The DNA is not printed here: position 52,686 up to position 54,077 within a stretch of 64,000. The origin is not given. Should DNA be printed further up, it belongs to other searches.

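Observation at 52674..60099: Candidate new system: HdrBC-less HdrA/MvhD/FdhB complex with embedded TusA-DsrE sulfur relay under a CstR-like repressor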

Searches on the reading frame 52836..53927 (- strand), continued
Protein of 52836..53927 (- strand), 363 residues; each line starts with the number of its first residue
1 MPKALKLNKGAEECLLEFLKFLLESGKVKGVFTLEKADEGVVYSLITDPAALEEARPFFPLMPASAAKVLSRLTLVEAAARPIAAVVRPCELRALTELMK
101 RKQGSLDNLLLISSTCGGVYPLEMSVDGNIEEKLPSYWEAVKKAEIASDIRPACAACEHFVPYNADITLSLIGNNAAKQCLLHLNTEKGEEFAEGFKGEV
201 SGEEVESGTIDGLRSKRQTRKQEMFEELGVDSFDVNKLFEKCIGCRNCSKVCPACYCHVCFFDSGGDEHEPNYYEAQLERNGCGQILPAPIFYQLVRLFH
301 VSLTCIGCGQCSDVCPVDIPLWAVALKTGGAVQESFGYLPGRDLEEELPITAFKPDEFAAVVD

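Call 18: find_homologous_proteins(query=window:52836-53927:-, max_evalue=1e-10)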
Query window:52836-53927:- (363 aa): 721 proteins with E <= 1e-10 among 6117 candidates; the best 120 are listed.
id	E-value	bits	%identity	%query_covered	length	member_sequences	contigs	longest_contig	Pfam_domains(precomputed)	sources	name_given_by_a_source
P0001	1.0e-244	829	100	100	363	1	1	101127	PF14697.12,PF17179.10,PF12797.13,PF04432.19,PF00037.33,PF13237.12,PF13187.12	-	-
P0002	1.0e-219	747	90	100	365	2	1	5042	PF14697.12,PF17179.10,PF12797.13,PF04432.19,PF00037.33,PF13237.12,PF13183.12,PF13187.12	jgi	jgi:formate dehydrogenase subunit beta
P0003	2.8e-218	742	89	100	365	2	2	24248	PF14697.12,PF17179.10,PF12797.13,PF04432.19,PF00037.33,PF13484.12,PF12838.13,PF13237.12,PF13183.12,PF13187.12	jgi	jgi:formate dehydrogenase subunit beta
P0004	9.8e-218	740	89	100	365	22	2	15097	PF17179.10,PF12797.13,PF04432.19,PF00037.33,PF13237.12,PF13183.12,PF13187.12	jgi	jgi:formate dehydrogenase subunit beta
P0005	1.4e-214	730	88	100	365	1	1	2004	PF14697.12,PF17179.10,PF12797.13,PF04432.19,PF00037.33,PF13237.12,PF13183.12,PF13187.12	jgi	jgi:formate dehydrogenase subunit beta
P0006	3.3e-211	719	85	100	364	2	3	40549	PF14697.12,PF17179.10,PF12797.13,PF04432.19,PF00037.33,PF12838.13,PF13237.12,PF13183.12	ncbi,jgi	ncbi:MAG: Coenzyme F420 hydrogenase/dehydrogenase, beta subunit C-terminal domain [Dehalococcoidia b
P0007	2.0e-210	716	86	100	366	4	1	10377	PF14697.12,PF12797.13,PF04432.19,PF00037.33,PF12838.13,PF13237.12,PF13183.12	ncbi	-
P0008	1.1e-197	674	80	100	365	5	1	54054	PF14697.12,PF12797.13,PF04432.19,PF00037.33,PF13484.12,PF13237.12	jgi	jgi:formate dehydrogenase subunit beta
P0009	6.6e-196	668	80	100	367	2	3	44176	PF14697.12,PF17179.10,PF12797.13,PF04432.19,PF00037.33,PF13484.12,PF12838.13,PF13237.12,PF13183.12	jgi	jgi:formate dehydrogenase subunit beta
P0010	1.9e-195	667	79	100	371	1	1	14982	PF14697.12,PF12797.13,PF04432.19,PF00037.33,PF12838.13,PF13237.12,PF13183.12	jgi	jgi:formate dehydrogenase subunit beta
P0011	1.9e-194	664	78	100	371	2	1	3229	PF14697.12,PF12797.13,PF04432.19,PF00037.33,PF12838.13,PF13237.12,PF13183.12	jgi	jgi:formate dehydrogenase subunit beta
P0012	8.2e-194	662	78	100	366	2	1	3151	PF14697.12,PF12797.13,PF04432.19,PF00037.33,PF13237.12,PF13183.12,PF13187.12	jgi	jgi:formate dehydrogenase subunit beta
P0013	4.6e-191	653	78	100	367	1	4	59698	PF14697.12,PF12797.13,PF04432.19,PF00037.33,PF13237.12,PF13187.12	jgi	jgi:formate dehydrogenase subunit beta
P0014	4.7e-191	653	78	100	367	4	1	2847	PF14697.12,PF12797.13,PF04432.19,PF00037.33,PF13484.12,PF12838.13,PF13534.12,PF13237.12,PF13183.12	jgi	jgi:formate dehydrogenase subunit beta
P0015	4.7e-190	649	78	100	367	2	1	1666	PF14697.12,PF12797.13,PF04432.19,PF00037.33,PF13237.12,PF13183.12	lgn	-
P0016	1.1e-189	648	77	100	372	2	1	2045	PF14697.12,PF17179.10,PF12797.13,PF04432.19,PF00037.33,PF12838.13,PF13237.12,PF13183.12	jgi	jgi:formate dehydrogenase subunit beta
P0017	3.1e-189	647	77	100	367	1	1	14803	PF12797.13,PF04432.19,PF00037.33,PF13237.12,PF13183.12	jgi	jgi:formate dehydrogenase subunit beta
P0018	3.9e-189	646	78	100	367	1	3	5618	PF14697.12,PF12797.13,PF04432.19,PF00037.33,PF13237.12,PF13183.12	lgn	-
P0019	1.0e-188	645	77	100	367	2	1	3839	PF12797.13,PF04432.19,PF00037.33,PF13237.12,PF13183.12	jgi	jgi:formate dehydrogenase subunit beta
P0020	1.0e-188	645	76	100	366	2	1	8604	PF12797.13,PF04432.19,PF00037.33,PF13237.12,PF13183.12,PF13187.12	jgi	jgi:formate dehydrogenase subunit beta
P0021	1.3e-188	644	77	100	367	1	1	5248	PF12797.13,PF04432.19,PF00037.33,PF13237.12,PF13183.12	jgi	jgi:formate dehydrogenase subunit beta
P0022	3.8e-188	643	76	100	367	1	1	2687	PF12797.13,PF04432.19,PF00037.33,PF13237.12,PF13183.12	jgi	jgi:formate dehydrogenase subunit beta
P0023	7.8e-188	642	75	100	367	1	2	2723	PF14697.12,PF12797.13,PF04432.19,PF00037.33,PF13237.12,PF13183.12,PF13187.12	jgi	jgi:formate dehydrogenase subunit beta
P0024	3.8e-187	640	77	100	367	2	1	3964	PF14697.12,PF17179.10,PF12797.13,PF04432.19,PF00037.33,PF13484.12,PF12838.13,PF13534.12,PF13237.12,PF13183.12,PF13187.12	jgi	-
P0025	5.6e-187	639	75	100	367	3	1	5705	PF14697.12,PF12797.13,PF04432.19,PF00037.33,PF13237.12,PF13183.12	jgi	jgi:formate dehydrogenase subunit beta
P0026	6.1e-187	639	75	100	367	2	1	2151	PF12797.13,PF04432.19,PF00037.33,PF13237.12,PF13183.12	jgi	jgi:formate dehydrogenase subunit beta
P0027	9.5e-187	638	77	100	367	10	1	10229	PF14697.12,PF12797.13,PF04432.19,PF00037.33,PF13237.12,PF13183.12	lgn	-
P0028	2.0e-186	637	76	100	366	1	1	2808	PF14697.12,PF12797.13,PF04432.19,PF00037.33,PF13237.12,PF13183.12,PF13187.12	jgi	jgi:formate dehydrogenase subunit beta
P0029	1.4e-185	635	75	100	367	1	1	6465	PF14697.12,PF12797.13,PF04432.19,PF00037.33,PF13237.12,PF13183.12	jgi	jgi:formate dehydrogenase subunit beta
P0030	1.7e-185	634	75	100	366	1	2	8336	PF14697.12,PF12797.13,PF04432.19,PF00037.33,PF12838.13,PF13237.12,PF13183.12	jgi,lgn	jgi:formate dehydrogenase subunit beta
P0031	3.4e-185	633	73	100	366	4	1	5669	PF12797.13,PF04432.19,PF00037.33,PF13534.12,PF13237.12,PF13183.12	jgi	jgi:formate dehydrogenase subunit beta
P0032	9.5e-185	632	76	100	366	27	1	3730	PF04432.19,PF13237.12,PF13183.12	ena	-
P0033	1.4e-184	631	76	100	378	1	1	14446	PF14697.12,PF12797.13,PF04432.19,PF00037.33,PF12838.13,PF13237.12,PF13183.12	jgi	jgi:formate dehydrogenase subunit beta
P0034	2.4e-184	630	75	99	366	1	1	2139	PF14697.12,PF12797.13,PF04432.19,PF00037.33,PF13237.12,PF13183.12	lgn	-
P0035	6.8e-184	629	74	100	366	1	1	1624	PF12797.13,PF04432.19,PF00037.33,PF13237.12,PF13183.12,PF13187.12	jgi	jgi:formate dehydrogenase subunit beta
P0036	2.8e-183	627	73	100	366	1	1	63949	PF14697.12,PF12797.13,PF04432.19,PF00037.33,PF13237.12,PF13183.12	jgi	jgi:formate dehydrogenase subunit beta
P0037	3.1e-183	627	74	100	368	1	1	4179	PF14697.12,PF12797.13,PF04432.19,PF00037.33,PF13484.12,PF12838.13,PF13237.12,PF13183.12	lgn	-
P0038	4.7e-183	626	74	100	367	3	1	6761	PF14697.12,PF17179.10,PF12797.13,PF04432.19,PF00037.33,PF13484.12,PF12838.13,PF13237.12,PF13183.12,PF13187.12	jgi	jgi:formate dehydrogenase subunit beta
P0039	8.7e-183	625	73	100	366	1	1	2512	PF14697.12,PF12797.13,PF04432.19,PF00037.33,PF13237.12,PF13183.12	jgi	-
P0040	1.2e-182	625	71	100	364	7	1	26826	PF14697.12,PF12797.13,PF04432.19,PF00037.33,PF13237.12,PF13183.12,PF13187.12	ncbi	-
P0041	1.5e-182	625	75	100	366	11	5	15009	PF04432.19,PF12838.13,PF13237.12,PF13183.12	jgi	jgi:formate dehydrogenase subunit beta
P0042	2.1e-182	624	74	100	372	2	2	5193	PF14697.12,PF12797.13,PF04432.19,PF00037.33,PF13237.12,PF13183.12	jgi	-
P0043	1.1e-181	622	74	100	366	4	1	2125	PF14697.12,PF12797.13,PF04432.19,PF00037.33,PF12838.13,PF13237.12,PF13183.12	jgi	jgi:formate dehydrogenase subunit beta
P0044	9.5e-181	619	74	100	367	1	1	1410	PF14697.12,PF17179.10,PF12797.13,PF04432.19,PF00037.33,PF12838.13,PF13237.12,PF13183.12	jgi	jgi:formate dehydrogenase subunit beta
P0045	1.2e-179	615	72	100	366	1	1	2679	PF14697.12,PF12797.13,PF04432.19,PF00037.33,PF13237.12,PF13183.12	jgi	jgi:formate dehydrogenase subunit beta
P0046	1.4e-179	615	74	100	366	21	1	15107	PF04432.19,PF13237.12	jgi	jgi:formate dehydrogenase subunit beta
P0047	2.8e-179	614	71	100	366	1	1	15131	PF14697.12,PF12797.13,PF04432.19,PF00037.33,PF13237.12,PF13183.12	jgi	-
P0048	6.1e-179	613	72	100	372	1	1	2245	PF14697.12,PF12797.13,PF04432.19,PF00037.33,PF13237.12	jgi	-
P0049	1.4e-178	611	73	100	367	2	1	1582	PF14697.12,PF17179.10,PF12797.13,PF04432.19,PF00037.33,PF12838.13,PF13183.12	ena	-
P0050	1.2e-177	608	71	100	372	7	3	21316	PF14697.12,PF12797.13,PF04432.19,PF00037.33,PF13237.12,PF13183.12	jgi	-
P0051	7.2e-177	606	72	99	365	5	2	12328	PF14697.12,PF12797.13,PF04432.19,PF00037.33,PF13237.12,PF13183.12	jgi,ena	-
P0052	9.1e-177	605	72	99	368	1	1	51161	PF14697.12,PF17179.10,PF12797.13,PF04432.19,PF00037.33,PF13484.12,PF12838.13,PF13237.12,PF13183.12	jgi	-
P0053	3.2e-176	604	70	99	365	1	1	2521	PF14697.12,PF17179.10,PF12797.13,PF04432.19,PF00037.33,PF13534.12,PF13237.12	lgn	-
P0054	3.8e-176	603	71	99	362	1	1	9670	PF14697.12,PF12797.13,PF04432.19,PF00037.33,PF13746.12,PF13237.12,PF13183.12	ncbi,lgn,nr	ncbi:MAG: 4Fe-4S binding protein [Dehalococcoidia bacterium]|nr:4Fe-4S binding protein [Dehalococcoi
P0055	2.8e-174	597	71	100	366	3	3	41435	PF14697.12,PF12797.13,PF04432.19,PF00037.33,PF13237.12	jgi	jgi:formate dehydrogenase subunit beta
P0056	1.6e-173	595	71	99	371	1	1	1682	PF14697.12,PF12797.13,PF04432.19,PF00037.33,PF13237.12,PF13183.12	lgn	-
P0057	2.0e-171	588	71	99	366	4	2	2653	PF14697.12,PF12797.13,PF04432.19,PF00037.33,PF13484.12,PF12838.13,PF13237.12,PF13183.12,PF13187.12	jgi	-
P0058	2.3e-171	588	69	100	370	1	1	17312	PF14697.12,PF12797.13,PF04432.19,PF00037.33,PF13534.12,PF13237.12,PF13183.12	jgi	-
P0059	4.1e-171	587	69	100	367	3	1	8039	PF14697.12,PF12797.13,PF04432.19,PF00037.33,PF13534.12,PF13237.12,PF13183.12,PF13187.12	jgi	-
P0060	1.3e-169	582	70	99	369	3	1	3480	PF14697.12,PF17179.10,PF12797.13,PF04432.19,PF00037.33,PF13237.12,PF13183.12,PF13187.12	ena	-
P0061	2.4e-169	581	69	99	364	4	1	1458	PF17179.10,PF12797.13,PF04432.19,PF00037.33,PF13534.12,PF13237.12,PF13183.12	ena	-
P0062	3.0e-169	581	68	99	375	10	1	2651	PF14697.12,PF17179.10,PF12797.13,PF04432.19,PF00037.33,PF13237.12,PF13183.12,PF13187.12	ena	-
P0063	1.7e-167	575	68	99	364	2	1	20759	PF12797.13,PF04432.19,PF00037.33,PF13237.12,PF13183.12,PF13187.12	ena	-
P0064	1.0e-165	569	67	100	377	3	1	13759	PF14697.12,PF12797.13,PF04432.19,PF00037.33,PF13237.12,PF13183.12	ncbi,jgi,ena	-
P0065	3.1e-165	568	67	99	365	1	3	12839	PF14697.12,PF12797.13,PF04432.19,PF00037.33,PF13183.12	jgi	-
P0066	1.8e-164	565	67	100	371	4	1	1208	PF14697.12,PF12797.13,PF04432.19,PF00037.33,PF13484.12,PF13237.12,PF13183.12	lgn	-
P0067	4.2e-163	561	67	99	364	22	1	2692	PF12797.13,PF04432.19,PF00037.33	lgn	-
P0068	4.7e-162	557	66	99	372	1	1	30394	PF14697.12,PF12797.13,PF04432.19,PF00037.33,PF13484.12,PF12838.13,PF13237.12,PF13183.12,PF13187.12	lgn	-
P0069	9.9e-161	553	78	83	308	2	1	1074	PF14697.12,PF12797.13,PF04432.19,PF00037.33,PF13484.12,PF12838.13,PF13237.12,PF13183.12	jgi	-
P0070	4.4e-160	551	66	99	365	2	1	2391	PF14697.12,PF12797.13,PF04432.19,PF00037.33,PF13484.12,PF12838.13,PF13237.12,PF13183.12,PF13187.12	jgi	jgi:formate dehydrogenase subunit beta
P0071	1.9e-159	549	66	99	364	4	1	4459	PF14697.12,PF17179.10,PF12797.13,PF04432.19,PF00037.33,PF13237.12,PF13183.12,PF13187.12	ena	-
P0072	2.5e-159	548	66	99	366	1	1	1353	PF14697.12,PF17179.10,PF12797.13,PF04432.19,PF00037.33,PF13484.12,PF12838.13,PF13237.12,PF13187.12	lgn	-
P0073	2.8e-159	548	66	99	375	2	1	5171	PF12797.13,PF04432.19,PF00037.33,PF13484.12,PF13183.12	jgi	-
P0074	4.4e-159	547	65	99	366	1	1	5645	PF12797.13,PF04432.19,PF00037.33,PF13237.12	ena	-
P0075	1.1e-158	546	65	99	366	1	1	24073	PF12797.13,PF04432.19,PF00037.33,PF13484.12,PF13237.12,PF13183.12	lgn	-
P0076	5.2e-158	544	65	99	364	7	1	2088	PF14697.12,PF17179.10,PF12797.13,PF04432.19,PF00037.33,PF13484.12,PF13237.12,PF13183.12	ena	-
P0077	5.9e-156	537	66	94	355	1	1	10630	PF14697.12,PF17179.10,PF12797.13,PF04432.19,PF00037.33,PF12838.13,PF13237.12,PF13183.12,PF13187.12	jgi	-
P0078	4.0e-153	528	61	99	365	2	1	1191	PF14697.12,PF12797.13,PF04432.19,PF00037.33,PF13484.12,PF13237.12,PF13183.12,PF13187.12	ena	-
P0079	6.3e-152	524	64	99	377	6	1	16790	PF14697.12,PF17179.10,PF12797.13,PF04432.19,PF00037.33,PF13534.12,PF13237.12,PF13183.12,PF13187.12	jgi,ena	-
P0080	4.1e-150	518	63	99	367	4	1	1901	PF12797.13,PF04432.19,PF00037.33,PF13484.12,PF12838.13,PF13183.12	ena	-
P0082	4.6e-148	511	62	99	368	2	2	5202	PF14697.12,PF17179.10,PF12797.13,PF04432.19,PF00037.33,PF13484.12,PF12838.13,PF13237.12,PF13183.12,PF13187.12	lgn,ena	-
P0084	5.8e-146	504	59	99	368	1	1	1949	PF14697.12,PF12797.13,PF04432.19,PF00037.33,PF13484.12,PF13534.12,PF13237.12,PF13183.12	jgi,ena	-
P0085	4.4e-145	501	60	99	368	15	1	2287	PF12797.13,PF04432.19,PF00037.33,PF13484.12,PF12838.13,PF13534.12,PF13237.12,PF13183.12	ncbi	-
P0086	4.7e-145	501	60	99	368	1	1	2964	PF14697.12,PF12797.13,PF04432.19,PF00037.33,PF13484.12,PF13237.12,PF13183.12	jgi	jgi:formate dehydrogenase subunit beta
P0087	1.2e-144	500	60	100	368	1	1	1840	PF14697.12,PF12797.13,PF04432.19,PF00037.33,PF13484.12,PF12838.13,PF13534.12,PF13237.12,PF13183.12,PF13187.12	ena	-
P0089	7.1e-144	497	60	99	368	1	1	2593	PF14697.12,PF12797.13,PF04432.19,PF00037.33,PF13484.12,PF12838.13,PF13237.12,PF13183.12,PF13187.12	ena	-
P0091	1.0e-143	497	60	99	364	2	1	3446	PF14697.12,PF12797.13,PF04432.19,PF00037.33,PF13484.12,PF13237.12,PF13183.12,PF13187.12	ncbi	ncbi:MAG: 4Fe-4S binding protein [Dehalococcoidia bacterium]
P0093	5.0e-143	494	59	99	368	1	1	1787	PF14697.12,PF12797.13,PF04432.19,PF00037.33,PF13484.12,PF13534.12,PF13237.12,PF13183.12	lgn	-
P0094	5.6e-143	494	60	99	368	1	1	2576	PF12797.13,PF04432.19,PF00037.33,PF13484.12,PF12838.13,PF13534.12,PF13237.12,PF13183.12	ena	-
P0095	1.2e-142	493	60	99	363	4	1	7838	PF12797.13,PF04432.19,PF00037.33,PF13484.12,PF12838.13,PF13237.12,PF13183.12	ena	-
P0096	7.4e-142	491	58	99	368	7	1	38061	PF12797.13,PF04432.19,PF00037.33,PF13484.12,PF13237.12,PF13183.12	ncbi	-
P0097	8.3e-142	490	60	99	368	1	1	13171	PF12797.13,PF04432.19,PF00037.33,PF13484.12,PF13237.12,PF13183.12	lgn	-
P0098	3.4e-141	488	60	99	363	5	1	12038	PF14697.12,PF12797.13,PF04432.19,PF00037.33,PF13484.12,PF12838.13,PF13237.12,PF13183.12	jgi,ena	-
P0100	1.0e-140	487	63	96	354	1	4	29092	PF14697.12,PF12797.13,PF04432.19,PF00037.33,PF13484.12,PF13237.12,PF13183.12,PF13187.12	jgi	-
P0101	1.2e-140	487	58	99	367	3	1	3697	PF14697.12,PF12797.13,PF04432.19,PF00037.33,PF13484.12,PF12838.13,PF13534.12,PF13237.12,PF13183.12,PF13187.12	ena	-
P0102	1.3e-140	487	58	99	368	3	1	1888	PF12797.13,PF04432.19,PF00037.33,PF13484.12,PF13534.12,PF13237.12,PF13183.12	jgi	jgi:formate dehydrogenase subunit beta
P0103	1.5e-140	486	57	99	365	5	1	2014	PF14697.12,PF12797.13,PF04432.19,PF13484.12,PF13237.12,PF13183.12,PF13187.12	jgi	-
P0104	1.6e-140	486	60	99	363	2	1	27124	PF12797.13,PF04432.19,PF00037.33,PF13484.12,PF12838.13,PF13237.12,PF13183.12,PF13187.12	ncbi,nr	ncbi:MAG: coenzyme F420 hydrogenase [Dehalococcoidia bacterium]|nr:coenzyme F420 hydrogenase [Dehalo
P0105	1.8e-140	486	58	99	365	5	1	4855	PF12797.13,PF04432.19,PF00037.33,PF13237.12,PF13183.12,PF13187.12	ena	-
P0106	2.5e-140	486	58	99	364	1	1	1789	PF14697.12,PF17179.10,PF12797.13,PF04432.19,PF00037.33,PF13484.12,PF12838.13,PF13237.12,PF13183.12,PF13187.12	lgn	-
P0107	3.2e-140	485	59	100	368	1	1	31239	PF12797.13,PF04432.19,PF00037.33,PF13484.12,PF13237.12,PF13183.12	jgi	-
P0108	3.6e-140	485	59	99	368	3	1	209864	PF12797.13,PF04432.19,PF00037.33,PF13484.12,PF12838.13,PF13237.12,PF13183.12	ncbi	ncbi:MAG: Coenzyme F420 hydrogenase/dehydrogenase, beta subunit C-terminal domain [Dehalococcoidia b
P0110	5.1e-140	485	58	99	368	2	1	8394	PF12797.13,PF04432.19,PF00037.33,PF13484.12,PF13237.12,PF13183.12,PF13187.12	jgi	-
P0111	1.1e-139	484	59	99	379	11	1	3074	PF12797.13,PF04432.19,PF00037.33,PF13746.12,PF13484.12,PF13237.12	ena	-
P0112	1.1e-139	484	59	100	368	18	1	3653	PF12797.13,PF04432.19,PF00037.33,PF13484.12,PF13183.12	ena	-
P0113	1.3e-139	483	57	99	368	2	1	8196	PF12797.13,PF04432.19,PF00037.33,PF13484.12,PF13237.12,PF13183.12,PF13187.12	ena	-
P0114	1.5e-139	483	58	99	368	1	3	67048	PF12797.13,PF04432.19,PF00037.33,PF13484.12,PF13237.12,PF13183.12,PF13187.12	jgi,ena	-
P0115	1.8e-139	483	61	96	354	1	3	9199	PF14697.12,PF12797.13,PF04432.19,PF00037.33,PF12838.13,PF13237.12,PF13183.12,PF13187.12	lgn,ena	-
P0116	1.9e-139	483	60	99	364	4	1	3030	PF12797.13,PF04432.19,PF00037.33,PF13484.12,PF13237.12,PF13183.12,PF13187.12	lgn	-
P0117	2.1e-139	483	58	99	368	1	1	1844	PF12797.13,PF04432.19,PF00037.33,PF13484.12,PF13237.12,PF13183.12,PF13187.12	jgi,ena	-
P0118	2.9e-139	482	58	99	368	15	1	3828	PF12797.13,PF04432.19,PF00037.33,PF13484.12,PF13237.12,PF13183.12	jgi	-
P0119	6.5e-139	481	58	100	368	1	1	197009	PF12797.13,PF04432.19,PF00037.33,PF13484.12,PF13237.12,PF13183.12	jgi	jgi:formate dehydrogenase subunit beta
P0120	7.2e-139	481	58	100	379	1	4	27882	PF12797.13,PF04432.19,PF00037.33,PF13484.12,PF13237.12,PF13183.12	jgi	jgi:formate dehydrogenase subunit beta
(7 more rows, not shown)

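Call 19: find_encoding_contigs(protein=P0001, flank=10000, max_places=3)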
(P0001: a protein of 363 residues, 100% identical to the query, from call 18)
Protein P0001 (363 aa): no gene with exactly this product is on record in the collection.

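Call 20: find_encoding_contigs(protein=P0108, flank=10000, max_places=3)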
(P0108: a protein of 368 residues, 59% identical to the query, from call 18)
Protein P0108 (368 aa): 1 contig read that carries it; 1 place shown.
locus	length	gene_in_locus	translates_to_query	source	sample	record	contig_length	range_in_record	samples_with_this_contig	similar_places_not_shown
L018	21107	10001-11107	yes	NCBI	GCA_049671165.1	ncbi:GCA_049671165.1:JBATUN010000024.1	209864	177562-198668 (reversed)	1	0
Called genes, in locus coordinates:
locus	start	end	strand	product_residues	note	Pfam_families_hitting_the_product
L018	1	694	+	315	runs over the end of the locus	PF17963:Big_9 (weak), PF18911:PKD_4 (weak), PF00801:PKD (weak), PF05345:He_PIG (faint), PF17892:Cadherin_5 (faint), PF22352:K319L-like_PKD (faint), PF17963:Big_9 (weak), PF00801:PKD (weak)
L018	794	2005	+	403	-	-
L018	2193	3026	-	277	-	PF01925:TauE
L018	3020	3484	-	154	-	PF01980:TrmO_N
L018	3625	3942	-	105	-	PF02583:Trns_repr_metal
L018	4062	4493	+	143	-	PF02662:FlpD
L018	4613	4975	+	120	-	PF02635:DsrE, PF13686:DrsE_2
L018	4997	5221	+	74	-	PF01206:TusA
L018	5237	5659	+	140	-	PF02662:FlpD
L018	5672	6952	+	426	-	PF00070:Pyr_redox (faint), PF00890:FAD_binding_2 (faint), PF07992:Pyr_redox_2 (faint), PF12831:FAD_oxidored (weak), PF13450:NAD_binding_8 (faint)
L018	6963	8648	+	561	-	PF00890:FAD_binding_2 (weak), PF07992:Pyr_redox_2, PF12831:FAD_oxidored, PF13450:NAD_binding_8 (weak), PF13237:Fer4_10, PF14697:Fer4_21, PF12838:Fer4_7, PF13187:Fer4_9, +8 more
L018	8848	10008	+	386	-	PF12838:Fer4_7 (faint), PF00037:Fer4 (faint)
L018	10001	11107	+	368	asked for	PF04432:FrhB_FdhB_C (weak), PF13237:Fer4_10 (faint), PF13484:Fer4_16 (faint), PF00037:Fer4 (faint), PF12797:Fer4_2 (faint), PF12838:Fer4_7 (faint), PF13183:Fer4_8 (weak)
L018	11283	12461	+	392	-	PF00037:Fer4 (weak), PF12838:Fer4_7 (weak), PF13187:Fer4_9 (weak), PF13237:Fer4_10 (weak), PF02662:FlpD, PF13237:Fer4_10, PF14697:Fer4_21, PF02662:FlpD, +13 more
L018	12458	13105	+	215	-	PF12225:DUF5981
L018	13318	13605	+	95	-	PF12225:DUF5981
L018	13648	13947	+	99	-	-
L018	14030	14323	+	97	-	PF04060:FeS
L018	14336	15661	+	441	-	PF01266:DAO (faint), PF03486:HI0933_like (faint), PF07992:Pyr_redox_2, PF13434:Lys_Orn_oxgnase (faint), PF13450:NAD_binding_8 (faint), PF00070:Pyr_redox, PF13738:Pyr_redox_3 (weak), PF02852:Pyr_redox_dim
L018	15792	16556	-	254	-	PF04055:Radical_SAM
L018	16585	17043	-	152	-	PF01592:NifU_N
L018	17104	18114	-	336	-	PF01883:FeS_assembly_P, PF01656:CbiA, PF10609:ParA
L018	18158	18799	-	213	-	PF01121:CoaE, PF13238:AAA_18 (weak)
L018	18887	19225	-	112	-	PF02579:Nitro_FeMo-Co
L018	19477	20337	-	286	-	PF01656:CbiA, PF10609:ParA (faint), PF12838:Fer4_7 (faint), PF13237:Fer4_10 (faint), PF12837:Fer4_6 (faint), PF14697:Fer4_21, PF25160:LdpA_Fe-S-bd (weak), PF00037:Fer4 (weak)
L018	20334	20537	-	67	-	-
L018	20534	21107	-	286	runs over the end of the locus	PF01656:CbiA, PF10609:ParA, PF00037:Fer4 (weak), PF12837:Fer4_6 (weak), PF13237:Fer4_10, PF14697:Fer4_21 (weak), PF12838:Fer4_7 (weak), PF00037:Fer4 (weak), +6 more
